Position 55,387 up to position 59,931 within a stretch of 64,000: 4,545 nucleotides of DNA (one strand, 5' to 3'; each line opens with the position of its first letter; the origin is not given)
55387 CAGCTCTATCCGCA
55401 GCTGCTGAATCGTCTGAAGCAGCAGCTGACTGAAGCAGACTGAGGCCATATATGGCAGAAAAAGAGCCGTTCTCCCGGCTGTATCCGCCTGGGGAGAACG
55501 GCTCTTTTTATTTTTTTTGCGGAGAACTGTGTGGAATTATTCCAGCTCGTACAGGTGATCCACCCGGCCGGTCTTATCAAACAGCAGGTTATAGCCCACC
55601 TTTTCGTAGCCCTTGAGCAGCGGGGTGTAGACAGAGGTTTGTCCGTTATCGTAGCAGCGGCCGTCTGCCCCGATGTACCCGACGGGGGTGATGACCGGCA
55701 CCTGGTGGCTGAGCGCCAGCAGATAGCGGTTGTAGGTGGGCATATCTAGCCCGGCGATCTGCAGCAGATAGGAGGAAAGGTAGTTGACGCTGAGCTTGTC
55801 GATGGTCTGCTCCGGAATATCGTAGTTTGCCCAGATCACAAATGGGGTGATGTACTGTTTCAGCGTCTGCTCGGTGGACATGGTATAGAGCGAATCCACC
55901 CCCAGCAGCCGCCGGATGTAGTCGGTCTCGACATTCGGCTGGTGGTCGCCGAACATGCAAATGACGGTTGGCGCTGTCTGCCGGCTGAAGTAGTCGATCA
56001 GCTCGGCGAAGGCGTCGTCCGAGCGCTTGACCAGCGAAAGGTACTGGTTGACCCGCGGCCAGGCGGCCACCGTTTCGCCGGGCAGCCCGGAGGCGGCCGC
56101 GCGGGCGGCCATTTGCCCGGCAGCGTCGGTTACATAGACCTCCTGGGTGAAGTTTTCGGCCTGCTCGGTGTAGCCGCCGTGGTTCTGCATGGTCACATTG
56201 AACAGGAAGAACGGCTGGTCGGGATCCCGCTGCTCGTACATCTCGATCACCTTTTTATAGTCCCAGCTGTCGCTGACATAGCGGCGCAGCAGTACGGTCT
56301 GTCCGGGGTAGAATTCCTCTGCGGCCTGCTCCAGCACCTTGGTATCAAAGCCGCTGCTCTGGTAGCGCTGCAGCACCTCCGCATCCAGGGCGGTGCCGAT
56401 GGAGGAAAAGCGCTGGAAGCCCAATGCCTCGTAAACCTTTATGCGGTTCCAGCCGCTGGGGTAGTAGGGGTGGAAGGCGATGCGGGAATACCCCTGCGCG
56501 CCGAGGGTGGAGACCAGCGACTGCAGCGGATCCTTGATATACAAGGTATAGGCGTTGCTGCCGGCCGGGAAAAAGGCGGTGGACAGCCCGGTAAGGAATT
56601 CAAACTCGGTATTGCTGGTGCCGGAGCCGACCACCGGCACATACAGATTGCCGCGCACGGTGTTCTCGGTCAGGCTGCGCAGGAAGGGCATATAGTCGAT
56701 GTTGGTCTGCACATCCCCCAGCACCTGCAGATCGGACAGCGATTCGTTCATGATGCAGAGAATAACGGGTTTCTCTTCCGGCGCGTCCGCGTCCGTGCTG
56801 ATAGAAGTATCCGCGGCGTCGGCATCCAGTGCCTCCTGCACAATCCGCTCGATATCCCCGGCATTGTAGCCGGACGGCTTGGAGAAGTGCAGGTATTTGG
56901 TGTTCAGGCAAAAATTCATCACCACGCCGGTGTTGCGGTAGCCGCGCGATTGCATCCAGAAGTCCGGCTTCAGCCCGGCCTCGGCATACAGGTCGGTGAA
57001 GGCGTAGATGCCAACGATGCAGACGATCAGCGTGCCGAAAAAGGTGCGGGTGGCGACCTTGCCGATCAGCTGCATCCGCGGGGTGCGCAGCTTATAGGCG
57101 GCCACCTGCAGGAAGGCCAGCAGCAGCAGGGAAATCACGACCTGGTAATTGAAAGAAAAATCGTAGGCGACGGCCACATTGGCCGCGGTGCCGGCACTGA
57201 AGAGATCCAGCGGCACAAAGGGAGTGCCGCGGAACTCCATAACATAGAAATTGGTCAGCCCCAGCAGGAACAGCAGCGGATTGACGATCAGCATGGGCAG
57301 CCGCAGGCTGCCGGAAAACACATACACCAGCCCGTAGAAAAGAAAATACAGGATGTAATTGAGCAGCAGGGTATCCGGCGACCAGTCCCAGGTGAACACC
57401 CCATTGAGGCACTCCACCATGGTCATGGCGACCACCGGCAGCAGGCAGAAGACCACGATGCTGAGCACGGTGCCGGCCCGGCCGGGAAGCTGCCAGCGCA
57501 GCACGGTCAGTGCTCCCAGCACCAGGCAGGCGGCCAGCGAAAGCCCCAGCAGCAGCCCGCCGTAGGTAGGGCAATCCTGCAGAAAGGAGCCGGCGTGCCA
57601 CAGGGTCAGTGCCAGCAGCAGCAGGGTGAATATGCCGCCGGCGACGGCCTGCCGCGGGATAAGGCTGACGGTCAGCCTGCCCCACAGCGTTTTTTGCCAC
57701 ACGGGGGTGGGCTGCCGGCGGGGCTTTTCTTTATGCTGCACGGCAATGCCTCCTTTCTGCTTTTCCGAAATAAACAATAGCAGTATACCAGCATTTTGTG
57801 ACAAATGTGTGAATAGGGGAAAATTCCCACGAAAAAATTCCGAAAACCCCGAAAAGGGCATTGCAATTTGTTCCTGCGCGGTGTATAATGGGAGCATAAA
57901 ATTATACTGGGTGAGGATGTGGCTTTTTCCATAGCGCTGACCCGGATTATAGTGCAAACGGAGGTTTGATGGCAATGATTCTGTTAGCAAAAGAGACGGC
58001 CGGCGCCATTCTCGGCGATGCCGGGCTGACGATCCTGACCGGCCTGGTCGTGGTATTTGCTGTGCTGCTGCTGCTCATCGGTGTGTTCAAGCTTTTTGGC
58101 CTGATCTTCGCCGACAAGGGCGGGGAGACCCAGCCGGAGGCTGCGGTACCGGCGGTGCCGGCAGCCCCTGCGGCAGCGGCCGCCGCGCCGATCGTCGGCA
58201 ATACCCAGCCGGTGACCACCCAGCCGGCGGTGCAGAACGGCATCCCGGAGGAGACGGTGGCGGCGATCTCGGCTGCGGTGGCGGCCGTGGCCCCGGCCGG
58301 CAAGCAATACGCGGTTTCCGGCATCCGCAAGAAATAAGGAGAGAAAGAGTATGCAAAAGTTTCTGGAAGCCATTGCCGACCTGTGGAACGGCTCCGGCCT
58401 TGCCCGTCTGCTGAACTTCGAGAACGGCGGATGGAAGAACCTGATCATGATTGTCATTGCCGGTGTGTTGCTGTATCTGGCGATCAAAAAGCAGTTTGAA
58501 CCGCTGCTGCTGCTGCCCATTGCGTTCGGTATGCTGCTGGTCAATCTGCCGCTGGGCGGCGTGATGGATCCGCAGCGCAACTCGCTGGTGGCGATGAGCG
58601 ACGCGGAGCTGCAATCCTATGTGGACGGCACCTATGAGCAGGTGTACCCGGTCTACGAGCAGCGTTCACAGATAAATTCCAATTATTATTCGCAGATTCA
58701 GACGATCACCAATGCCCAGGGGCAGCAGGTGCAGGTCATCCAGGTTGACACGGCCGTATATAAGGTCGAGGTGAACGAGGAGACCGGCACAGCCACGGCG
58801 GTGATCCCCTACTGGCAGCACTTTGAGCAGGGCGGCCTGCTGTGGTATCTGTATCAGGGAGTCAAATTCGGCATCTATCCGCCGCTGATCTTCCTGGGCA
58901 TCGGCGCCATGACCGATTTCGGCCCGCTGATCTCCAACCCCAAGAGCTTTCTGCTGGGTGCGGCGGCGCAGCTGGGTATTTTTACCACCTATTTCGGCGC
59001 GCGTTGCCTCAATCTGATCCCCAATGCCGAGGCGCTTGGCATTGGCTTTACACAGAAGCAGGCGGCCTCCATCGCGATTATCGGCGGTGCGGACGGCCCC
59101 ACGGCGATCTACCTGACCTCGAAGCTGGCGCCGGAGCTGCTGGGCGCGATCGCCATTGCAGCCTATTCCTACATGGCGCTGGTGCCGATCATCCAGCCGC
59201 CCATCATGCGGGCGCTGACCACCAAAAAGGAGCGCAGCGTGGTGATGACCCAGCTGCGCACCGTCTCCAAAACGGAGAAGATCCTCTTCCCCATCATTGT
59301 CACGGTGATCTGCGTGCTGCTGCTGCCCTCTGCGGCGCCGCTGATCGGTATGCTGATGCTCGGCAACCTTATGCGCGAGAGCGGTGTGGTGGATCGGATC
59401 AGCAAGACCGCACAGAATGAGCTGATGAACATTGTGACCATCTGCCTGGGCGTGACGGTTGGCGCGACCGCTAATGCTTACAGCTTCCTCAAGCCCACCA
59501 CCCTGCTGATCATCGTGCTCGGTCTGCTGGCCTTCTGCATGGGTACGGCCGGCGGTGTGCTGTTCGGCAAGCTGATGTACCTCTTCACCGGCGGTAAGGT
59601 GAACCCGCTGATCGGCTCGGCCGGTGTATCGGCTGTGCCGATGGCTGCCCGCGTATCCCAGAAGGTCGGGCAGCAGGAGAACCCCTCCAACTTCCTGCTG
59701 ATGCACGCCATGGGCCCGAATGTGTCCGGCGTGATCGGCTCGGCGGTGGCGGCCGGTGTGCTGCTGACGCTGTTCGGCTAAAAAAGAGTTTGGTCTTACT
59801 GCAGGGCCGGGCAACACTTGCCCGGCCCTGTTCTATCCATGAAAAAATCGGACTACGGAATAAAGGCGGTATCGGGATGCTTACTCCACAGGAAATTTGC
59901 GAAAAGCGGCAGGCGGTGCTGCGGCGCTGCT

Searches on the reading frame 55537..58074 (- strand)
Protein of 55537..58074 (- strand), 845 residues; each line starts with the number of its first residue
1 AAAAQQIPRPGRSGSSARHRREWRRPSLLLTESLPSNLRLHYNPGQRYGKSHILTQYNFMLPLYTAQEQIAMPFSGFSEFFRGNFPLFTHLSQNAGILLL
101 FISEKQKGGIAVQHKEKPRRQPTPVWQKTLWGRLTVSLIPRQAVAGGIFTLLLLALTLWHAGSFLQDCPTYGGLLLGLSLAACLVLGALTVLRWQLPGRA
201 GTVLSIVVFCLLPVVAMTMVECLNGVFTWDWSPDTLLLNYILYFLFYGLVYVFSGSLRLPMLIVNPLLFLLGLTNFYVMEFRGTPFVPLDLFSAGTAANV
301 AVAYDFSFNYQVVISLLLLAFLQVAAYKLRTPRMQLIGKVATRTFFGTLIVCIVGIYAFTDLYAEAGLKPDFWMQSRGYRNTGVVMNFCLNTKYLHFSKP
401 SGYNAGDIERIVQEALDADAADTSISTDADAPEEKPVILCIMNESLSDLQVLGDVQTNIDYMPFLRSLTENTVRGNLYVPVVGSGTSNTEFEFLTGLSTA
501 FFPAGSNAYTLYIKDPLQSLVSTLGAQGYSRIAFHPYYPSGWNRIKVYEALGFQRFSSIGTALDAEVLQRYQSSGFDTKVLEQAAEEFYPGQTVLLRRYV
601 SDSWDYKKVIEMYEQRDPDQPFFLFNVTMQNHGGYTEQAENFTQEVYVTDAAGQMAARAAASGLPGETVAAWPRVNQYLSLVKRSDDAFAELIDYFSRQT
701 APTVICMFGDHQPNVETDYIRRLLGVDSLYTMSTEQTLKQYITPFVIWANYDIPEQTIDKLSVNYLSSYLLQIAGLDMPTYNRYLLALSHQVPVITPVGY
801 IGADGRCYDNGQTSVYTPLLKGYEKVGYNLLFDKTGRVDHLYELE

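Call 63: search_protein_families(library=pfam, proteins=[window:55537-58074:-], max_evalue=0.001)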
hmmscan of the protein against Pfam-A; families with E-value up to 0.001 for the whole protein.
window:55537-58074:- (845 aa): 1 family
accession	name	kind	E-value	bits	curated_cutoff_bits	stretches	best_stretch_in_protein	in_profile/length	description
PF00884.28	Sulfatase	-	2e-34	119.8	25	1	436-775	1-300/301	Sulfatase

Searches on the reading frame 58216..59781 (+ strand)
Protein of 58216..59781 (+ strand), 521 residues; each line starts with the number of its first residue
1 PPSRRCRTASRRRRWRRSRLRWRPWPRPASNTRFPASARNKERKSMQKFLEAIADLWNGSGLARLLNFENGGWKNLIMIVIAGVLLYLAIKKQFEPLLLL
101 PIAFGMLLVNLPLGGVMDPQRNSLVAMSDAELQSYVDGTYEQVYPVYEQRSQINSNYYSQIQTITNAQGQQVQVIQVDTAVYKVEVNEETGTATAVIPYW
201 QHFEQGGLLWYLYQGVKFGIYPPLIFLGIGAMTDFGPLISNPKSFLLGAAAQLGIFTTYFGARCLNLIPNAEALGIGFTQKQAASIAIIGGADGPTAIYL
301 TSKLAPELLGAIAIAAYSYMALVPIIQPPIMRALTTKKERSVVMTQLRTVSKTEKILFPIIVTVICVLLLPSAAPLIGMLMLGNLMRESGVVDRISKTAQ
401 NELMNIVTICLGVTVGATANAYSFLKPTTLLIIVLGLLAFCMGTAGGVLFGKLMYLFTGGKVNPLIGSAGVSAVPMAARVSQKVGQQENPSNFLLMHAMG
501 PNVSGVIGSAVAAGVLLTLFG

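Call 63: search_protein_families(library=pfam, proteins=[window:58216-59781:+], max_evalue=0.001)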
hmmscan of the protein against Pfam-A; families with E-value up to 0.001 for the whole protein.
window:58216-59781:+ (521 aa): 1 family
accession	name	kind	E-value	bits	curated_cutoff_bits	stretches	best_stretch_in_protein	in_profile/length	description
PF03977.18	OAD_beta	-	8.7e-164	545.1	31.6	1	75-520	2-349/349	Na+-transporting oxaloacetate decarboxylase beta subunit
